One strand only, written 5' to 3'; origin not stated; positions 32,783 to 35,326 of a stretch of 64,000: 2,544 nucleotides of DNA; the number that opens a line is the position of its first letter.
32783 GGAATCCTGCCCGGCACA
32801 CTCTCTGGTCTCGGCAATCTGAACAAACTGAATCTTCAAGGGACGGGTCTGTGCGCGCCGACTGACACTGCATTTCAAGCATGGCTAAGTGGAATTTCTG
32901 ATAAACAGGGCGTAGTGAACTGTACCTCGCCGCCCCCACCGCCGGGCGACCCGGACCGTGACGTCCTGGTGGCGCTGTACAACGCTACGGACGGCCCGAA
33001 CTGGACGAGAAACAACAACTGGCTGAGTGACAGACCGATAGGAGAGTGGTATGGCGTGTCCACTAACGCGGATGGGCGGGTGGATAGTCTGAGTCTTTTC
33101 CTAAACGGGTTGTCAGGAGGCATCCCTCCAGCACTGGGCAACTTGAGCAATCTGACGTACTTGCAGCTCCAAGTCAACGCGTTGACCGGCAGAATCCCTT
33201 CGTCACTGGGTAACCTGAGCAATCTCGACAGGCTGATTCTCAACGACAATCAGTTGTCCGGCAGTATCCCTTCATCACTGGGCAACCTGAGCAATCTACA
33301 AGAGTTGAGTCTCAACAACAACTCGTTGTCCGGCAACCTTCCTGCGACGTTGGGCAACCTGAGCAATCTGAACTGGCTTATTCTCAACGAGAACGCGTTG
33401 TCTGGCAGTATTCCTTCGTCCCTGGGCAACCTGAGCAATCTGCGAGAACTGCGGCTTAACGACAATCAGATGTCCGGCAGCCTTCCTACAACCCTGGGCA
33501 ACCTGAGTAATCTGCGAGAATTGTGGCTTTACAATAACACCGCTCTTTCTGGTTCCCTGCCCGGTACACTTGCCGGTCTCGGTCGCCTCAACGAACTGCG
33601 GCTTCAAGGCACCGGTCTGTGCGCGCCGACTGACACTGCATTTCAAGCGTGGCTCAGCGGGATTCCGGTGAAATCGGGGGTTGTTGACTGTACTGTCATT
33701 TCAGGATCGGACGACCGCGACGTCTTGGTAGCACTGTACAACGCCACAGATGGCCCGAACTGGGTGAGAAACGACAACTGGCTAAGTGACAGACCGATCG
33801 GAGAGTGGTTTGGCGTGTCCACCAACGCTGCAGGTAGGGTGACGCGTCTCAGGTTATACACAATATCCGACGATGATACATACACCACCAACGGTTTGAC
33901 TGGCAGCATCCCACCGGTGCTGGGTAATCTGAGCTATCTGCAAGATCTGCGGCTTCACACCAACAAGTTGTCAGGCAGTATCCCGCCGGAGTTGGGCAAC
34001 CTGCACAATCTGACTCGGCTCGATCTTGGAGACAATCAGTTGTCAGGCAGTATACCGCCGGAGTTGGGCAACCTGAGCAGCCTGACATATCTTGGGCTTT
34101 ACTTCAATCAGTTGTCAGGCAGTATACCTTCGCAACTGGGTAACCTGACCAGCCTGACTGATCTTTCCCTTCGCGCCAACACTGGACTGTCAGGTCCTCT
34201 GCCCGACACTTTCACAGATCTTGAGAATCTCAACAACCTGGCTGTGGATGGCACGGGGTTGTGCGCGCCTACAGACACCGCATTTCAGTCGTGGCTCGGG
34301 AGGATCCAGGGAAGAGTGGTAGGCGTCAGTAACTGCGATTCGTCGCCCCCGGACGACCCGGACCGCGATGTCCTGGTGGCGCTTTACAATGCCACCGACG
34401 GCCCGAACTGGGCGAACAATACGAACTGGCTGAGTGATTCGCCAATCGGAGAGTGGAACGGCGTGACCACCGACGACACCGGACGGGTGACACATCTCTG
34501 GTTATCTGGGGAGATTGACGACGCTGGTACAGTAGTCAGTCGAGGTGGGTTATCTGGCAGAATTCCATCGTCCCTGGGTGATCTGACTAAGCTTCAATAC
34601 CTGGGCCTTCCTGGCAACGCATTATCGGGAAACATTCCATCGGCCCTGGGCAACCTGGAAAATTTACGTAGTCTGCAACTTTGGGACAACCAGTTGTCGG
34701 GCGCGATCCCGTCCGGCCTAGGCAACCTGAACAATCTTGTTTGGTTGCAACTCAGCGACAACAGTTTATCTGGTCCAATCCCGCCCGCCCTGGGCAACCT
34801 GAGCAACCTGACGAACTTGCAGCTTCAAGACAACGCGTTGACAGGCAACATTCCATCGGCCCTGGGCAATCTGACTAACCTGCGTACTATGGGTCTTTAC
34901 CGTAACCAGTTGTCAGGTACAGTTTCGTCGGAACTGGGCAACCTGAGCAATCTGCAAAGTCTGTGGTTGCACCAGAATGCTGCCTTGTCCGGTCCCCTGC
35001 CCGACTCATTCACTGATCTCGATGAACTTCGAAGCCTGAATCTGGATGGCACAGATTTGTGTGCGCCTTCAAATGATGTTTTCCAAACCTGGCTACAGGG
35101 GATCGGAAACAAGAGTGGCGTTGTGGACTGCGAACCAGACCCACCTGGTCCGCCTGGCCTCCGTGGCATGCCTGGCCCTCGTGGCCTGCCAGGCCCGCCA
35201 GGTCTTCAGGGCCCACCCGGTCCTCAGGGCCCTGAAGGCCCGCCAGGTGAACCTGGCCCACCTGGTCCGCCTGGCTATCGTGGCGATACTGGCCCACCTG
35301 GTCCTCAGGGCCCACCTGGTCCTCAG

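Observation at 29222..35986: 2254-aa chimeric lipoprotein combining a Big_2 domain, eight plant-type LRR modules and three collagen tracts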

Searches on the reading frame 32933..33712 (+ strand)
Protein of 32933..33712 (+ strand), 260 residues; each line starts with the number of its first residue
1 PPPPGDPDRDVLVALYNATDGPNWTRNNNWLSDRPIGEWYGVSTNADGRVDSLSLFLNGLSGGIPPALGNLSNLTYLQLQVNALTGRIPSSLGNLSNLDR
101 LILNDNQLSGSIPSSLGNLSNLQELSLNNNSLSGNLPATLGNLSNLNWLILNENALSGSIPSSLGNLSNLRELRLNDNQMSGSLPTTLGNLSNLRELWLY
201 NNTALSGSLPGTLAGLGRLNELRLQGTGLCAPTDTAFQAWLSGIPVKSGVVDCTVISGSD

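Call 25: search_solved_structures(query=window:32933-33712:+, max_evalue=0.00001, show_alignments=1)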
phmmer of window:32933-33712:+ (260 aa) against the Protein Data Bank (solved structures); distinct sequences matched with E-value up to 0.00001: 277 (the best 60 are shown).
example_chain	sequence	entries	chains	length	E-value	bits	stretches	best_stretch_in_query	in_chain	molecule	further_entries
5hyx_B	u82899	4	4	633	7.4e-157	523.9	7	38-218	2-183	Probable LRR receptor-like serine/threonine-protein kinase At4g26540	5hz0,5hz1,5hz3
6s6q_A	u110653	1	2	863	1.7e-139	467.1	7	30-195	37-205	LRR receptor-like serine/threonine-protein kinase GSO1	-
8weg_A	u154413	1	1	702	1.5e-130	437.7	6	52-195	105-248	MALE DISCOVERER 1-INTERACTING RECEPTOR-LIKE KINASE 2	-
8wei_A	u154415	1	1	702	8.9e-130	435.2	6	52-202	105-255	MALE DISCOVERER 1-INTERACTING RECEPTOR-LIKE KINASE 2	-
8wef_A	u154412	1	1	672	6.6e-126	422.5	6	53-195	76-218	MALE DISCOVERER 1-INTERACTING RECEPTOR-LIKE KINASE 2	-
8weh_A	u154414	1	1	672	7.9e-124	415.7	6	53-194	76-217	MALE DISCOVERER 1-INTERACTING RECEPTOR-LIKE KINASE 2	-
4mn8_A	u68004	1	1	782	2.4e-122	410.8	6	60-212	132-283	LRR receptor-like serine/threonine-protein kinase FLS2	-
8wec_A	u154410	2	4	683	8.7e-118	395.9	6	53-202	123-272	MDIS1-interacting receptor like kinase 2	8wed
8yaa_A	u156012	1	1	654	2.5e-117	394.4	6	54-194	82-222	MDIS1-interacting receptor like kinase 2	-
9w1s_A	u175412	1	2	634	3.4e-112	377.5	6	51-202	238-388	AT5G25930 protein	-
5gr8_A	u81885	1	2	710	4.1e-111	374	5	37-232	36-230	Leucine-rich repeat receptor-like protein kinase PEPR1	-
8web_A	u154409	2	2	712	1.2e-98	333.2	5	54-194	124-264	MDIS1-interacting receptor like kinase 2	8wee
4mna_A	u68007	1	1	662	2.4e-98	332.1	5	38-202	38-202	LRR receptor-like serine/threonine-protein kinase FLS2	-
9wum_A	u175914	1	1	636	1.7e-95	322.8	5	51-202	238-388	AT5G25930 protein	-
5xjx_K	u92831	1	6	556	7e-94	317.5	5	55-210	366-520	LRR receptor-like serine/threonine-protein kinase ERL1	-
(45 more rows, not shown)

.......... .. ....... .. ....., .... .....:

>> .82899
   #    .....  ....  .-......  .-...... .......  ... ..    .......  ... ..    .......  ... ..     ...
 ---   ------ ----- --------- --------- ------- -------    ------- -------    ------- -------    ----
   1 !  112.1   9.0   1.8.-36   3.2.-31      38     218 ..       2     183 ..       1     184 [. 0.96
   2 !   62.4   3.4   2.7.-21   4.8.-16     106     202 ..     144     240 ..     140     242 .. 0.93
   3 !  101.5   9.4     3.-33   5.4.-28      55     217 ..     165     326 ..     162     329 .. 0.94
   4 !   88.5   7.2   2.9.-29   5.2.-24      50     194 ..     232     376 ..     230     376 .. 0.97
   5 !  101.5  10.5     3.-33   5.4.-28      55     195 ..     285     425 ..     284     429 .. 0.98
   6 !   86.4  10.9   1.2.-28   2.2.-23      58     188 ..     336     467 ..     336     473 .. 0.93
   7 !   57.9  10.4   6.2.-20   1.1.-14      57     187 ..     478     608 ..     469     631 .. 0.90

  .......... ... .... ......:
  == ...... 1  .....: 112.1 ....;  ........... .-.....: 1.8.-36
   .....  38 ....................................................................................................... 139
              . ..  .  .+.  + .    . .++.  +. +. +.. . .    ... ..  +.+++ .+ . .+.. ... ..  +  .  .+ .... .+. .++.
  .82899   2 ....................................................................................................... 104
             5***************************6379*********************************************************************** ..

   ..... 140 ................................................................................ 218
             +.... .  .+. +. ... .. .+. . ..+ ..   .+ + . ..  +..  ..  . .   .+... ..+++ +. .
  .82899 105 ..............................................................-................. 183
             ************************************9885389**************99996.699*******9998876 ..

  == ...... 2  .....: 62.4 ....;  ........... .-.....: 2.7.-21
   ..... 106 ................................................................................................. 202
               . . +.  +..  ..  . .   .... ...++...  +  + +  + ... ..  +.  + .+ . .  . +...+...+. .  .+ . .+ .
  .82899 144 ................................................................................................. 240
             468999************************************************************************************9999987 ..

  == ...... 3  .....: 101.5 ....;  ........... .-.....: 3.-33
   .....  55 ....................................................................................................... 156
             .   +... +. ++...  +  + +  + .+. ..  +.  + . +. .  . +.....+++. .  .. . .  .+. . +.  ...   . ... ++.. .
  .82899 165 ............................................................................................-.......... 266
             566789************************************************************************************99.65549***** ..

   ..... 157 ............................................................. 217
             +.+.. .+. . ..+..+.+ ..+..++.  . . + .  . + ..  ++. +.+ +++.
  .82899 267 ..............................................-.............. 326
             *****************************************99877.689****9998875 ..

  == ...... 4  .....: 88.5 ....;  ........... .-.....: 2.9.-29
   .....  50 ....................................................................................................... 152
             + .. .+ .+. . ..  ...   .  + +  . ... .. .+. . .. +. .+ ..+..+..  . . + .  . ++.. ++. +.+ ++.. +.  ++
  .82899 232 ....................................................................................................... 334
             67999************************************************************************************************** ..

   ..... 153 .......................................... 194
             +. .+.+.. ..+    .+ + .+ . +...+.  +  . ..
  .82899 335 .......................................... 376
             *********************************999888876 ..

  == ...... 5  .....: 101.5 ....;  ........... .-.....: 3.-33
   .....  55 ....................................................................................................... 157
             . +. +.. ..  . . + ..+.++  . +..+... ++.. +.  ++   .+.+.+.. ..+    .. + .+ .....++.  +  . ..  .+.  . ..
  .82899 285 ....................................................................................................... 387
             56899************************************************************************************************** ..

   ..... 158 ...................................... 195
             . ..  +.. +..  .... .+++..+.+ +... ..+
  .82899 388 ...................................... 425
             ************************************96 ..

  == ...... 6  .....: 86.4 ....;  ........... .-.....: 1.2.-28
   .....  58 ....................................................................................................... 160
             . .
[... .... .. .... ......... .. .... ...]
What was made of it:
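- On Plant-specific (PS) class of LRR: phmmer against PDB gives At4g26540 at 7e-157, then GSO1, MIK2 and FLS2 (call 25).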

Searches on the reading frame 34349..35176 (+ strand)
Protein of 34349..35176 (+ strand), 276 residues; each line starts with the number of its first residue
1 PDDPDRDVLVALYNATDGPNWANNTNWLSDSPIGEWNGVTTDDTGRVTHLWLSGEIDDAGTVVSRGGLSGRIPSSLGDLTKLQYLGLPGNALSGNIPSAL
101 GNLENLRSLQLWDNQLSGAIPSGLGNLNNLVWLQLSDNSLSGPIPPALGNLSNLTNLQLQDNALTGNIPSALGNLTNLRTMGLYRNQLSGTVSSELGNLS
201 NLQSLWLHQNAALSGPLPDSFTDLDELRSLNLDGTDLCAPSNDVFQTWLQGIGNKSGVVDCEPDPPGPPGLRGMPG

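Call 40: predict_structure(alignment_id=A3)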
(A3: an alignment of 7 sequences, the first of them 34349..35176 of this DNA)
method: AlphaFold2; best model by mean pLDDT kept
length: 276 residues; sequences in the alignment: 7
mean_pLDDT: 91.4   pTM: 0.88
mean pLDDT of the five models: 91.4, 89.6, 88.5, 86.6, 86.5
residues with pLDDT >= 90: 217; 70-90: 31; 50-70: 20; < 50: 8
segments of 3 or more residues with pLDDT < 50: 272-276
pLDDT, mean of each block of 10 residues (from residue 1): 84 89 83 90 94 69 74 96 95 97 98 97 98 98 98 98 98 98 98 98 98 97 98 97 96 96 62 45
secondary structure, 60 per line:
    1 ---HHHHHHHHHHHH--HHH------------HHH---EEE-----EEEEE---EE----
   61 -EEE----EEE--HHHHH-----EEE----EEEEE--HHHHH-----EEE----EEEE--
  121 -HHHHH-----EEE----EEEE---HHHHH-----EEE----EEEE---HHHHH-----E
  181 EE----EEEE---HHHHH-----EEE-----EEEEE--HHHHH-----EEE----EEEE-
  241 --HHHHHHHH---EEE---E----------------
elements in order: H4-15 E39-41 E47-51 E62-64 E69-71 H74-78 E84-86 E91-95 H98-102 E108-110 E115-118 H122-126 E132-134 E139-142 H146-150 E156-158 E163-166 H170-174 E180-182 E187-190 H194-198 E204-206 E212-216 H219-223 E229-231 E236-239 H243-250 E254-256
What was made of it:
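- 34358..35140 (+): LRR module 8; its C-cap runs directly into collagen. AF2 pLDDT 91.4 and pTM 0.88, with the cap helix at model residues 243-250 (call 40).
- The cap region is helical in the confident model (call 40).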

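Call 42: fold_search(model_id=the predicted structure, library=pdb)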
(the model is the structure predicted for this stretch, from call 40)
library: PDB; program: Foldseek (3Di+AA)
matches with E <= 10: 954; with E <= 0.001: 531
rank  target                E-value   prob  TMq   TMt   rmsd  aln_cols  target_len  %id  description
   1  8wei_A                2.5e-16  1.00  0.76  0.34   4.0       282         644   32  Crystal structure of Brassica napus MIK2 ectodomain (N393D mutant) (released 2024-11-06)
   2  8wef_A                2.5e-16  1.00  0.76  0.34   6.1       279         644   32  Crystal structure of Brassica napus MIK2 ectodomain in complex with Fusarium oxysporum SCOOPL (released 2024-11-06)
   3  4mna                  3.4e-16  1.00  0.78  0.35   3.5       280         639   32  Crystal structure of the free FLS2 ectodomains (released 2013-12-04)
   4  8web_A                4.2e-16  1.00  0.75  0.34   6.9       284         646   30  Crystal structure of Arabidopsis thaliana MIK2 ectodomain (released 2024-11-06)
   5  8wee_A                4.4e-16  1.00  0.73  0.32   7.0       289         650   30  Crystal structure of Arabidopsis thaliana MIK2 ectodomain in complex with SCOOP12 (released 2024-11-06)
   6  8weh_A                1.8e-15  1.00  0.72  0.32   7.4       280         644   32  Crystal structure of Brassica napus MIK2 ectodomain (N393A mutant) (released 2024-11-06)
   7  5xjx_A                4.8e-15  1.00  0.40  0.21  13.9       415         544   23  Pre-formed plant receptor ERL1-TMM complex (released 2019-01-23)
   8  8wec_A                6.5e-15  1.00  0.65  0.31   7.8       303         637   28  Crystal structure of Arabidopsis thaliana MIK2 ectodomain in complex with BAK1 ectodomain and SCOOP12 (released 2024-11-06)
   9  6s6q_A                8.4e-15  1.00  0.76  0.27   5.7       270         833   35  Crystal structure of the LRR ectodomain of the plant membrane receptor kinase GASSHO1/SCHENGEN3 from Arabidopsis thali (released 2020-01-29)
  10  8yaa_A                8.4e-15  1.00  0.53  0.25   9.3       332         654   27  Cryo-EM structure of MIK2-SCOOP12-BAK1 (released 2024-10-30)
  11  5xjx_C                1.2e-14  1.00  0.54  0.44   7.3       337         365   26  Pre-formed plant receptor ERL1-TMM complex (released 2019-01-23)
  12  5gr9_B                2.1e-14  1.00  0.55  0.30   6.0       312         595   26  Crystal structure of PXY-TDIF/CLE41 (released 2016-11-23)
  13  7ogz_AAA              2.8e-14  1.00  0.81  0.39   2.4       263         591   30  Plant peptide hormone receptor complex H1L3S1 (released 2022-02-16)
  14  7odv_DDD              2.8e-14  1.00  0.80  0.38   2.3       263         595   29  Plant peptide hormone receptor complex H1LS1 (released 2022-02-16)
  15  5iyv_A                2.8e-14  1.00  0.77  0.38   2.8       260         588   33  Crystal structure of the Arabidopsis receptor kinase HAESA LRR ectdomain in complex with the peptide hormone IDL1. (released 2016-04-20)
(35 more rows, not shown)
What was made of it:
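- Closest known: Plant LRR receptor-kinase and receptor-like protein ectodomains. Same: Best sequence and fold matches (calls 25, 42).
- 34358..35140 (+): Foldseek top hits are plant LRR-RLKs (call 42).
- On Plant-specific (PS) class of LRR: Foldseek gives TMq 0.76-0.81 to MIK2, FLS2 and HSL1 (call 42).
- Plant-type LRR fold: calls 25, 40 and 42.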
